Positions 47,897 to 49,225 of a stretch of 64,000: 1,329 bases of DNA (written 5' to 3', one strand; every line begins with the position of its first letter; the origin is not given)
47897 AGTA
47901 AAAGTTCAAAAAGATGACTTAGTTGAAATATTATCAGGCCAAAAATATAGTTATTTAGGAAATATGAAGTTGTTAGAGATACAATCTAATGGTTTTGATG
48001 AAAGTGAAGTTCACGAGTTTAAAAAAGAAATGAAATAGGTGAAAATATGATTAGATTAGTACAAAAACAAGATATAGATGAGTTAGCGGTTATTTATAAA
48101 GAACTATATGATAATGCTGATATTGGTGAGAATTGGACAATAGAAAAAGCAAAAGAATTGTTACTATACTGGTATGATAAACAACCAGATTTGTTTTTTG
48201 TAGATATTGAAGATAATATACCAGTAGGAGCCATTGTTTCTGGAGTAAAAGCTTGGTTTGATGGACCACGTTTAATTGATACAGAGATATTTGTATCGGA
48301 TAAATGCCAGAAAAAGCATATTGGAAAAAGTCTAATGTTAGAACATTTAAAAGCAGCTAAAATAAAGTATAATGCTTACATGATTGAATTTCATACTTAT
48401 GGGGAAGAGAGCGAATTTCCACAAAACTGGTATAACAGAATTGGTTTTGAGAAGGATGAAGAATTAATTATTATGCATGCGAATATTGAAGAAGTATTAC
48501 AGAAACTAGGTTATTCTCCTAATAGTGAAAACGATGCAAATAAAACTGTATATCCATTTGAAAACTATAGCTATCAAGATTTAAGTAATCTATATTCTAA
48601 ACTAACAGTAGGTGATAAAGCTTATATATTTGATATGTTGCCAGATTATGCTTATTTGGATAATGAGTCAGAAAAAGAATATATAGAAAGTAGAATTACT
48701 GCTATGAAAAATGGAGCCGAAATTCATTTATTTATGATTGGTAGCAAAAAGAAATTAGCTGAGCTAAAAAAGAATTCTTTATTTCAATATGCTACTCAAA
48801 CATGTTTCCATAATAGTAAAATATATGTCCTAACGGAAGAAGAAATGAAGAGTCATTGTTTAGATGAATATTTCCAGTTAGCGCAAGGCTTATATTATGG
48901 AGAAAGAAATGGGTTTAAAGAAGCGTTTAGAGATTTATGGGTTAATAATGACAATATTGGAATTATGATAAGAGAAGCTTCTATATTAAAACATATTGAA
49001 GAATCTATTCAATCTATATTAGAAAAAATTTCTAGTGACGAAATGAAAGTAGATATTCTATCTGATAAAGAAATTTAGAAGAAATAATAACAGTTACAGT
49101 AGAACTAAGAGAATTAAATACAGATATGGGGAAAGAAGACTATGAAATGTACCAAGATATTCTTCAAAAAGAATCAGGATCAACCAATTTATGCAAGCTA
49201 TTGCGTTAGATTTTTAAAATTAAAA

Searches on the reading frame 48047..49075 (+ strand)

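Call 59: search_protein_families(library=pfam, proteins=[window:48047-49075:+], max_evalue=0.00001)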
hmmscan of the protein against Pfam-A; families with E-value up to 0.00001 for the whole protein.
window:48047-49075:+ (343 aa): 1 family
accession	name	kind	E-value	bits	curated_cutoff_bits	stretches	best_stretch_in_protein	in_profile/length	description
PF13508.13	Acetyltransf_7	-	2.1e-07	31.7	27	1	49-136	4-84/84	Acetyltransferase (GNAT) domain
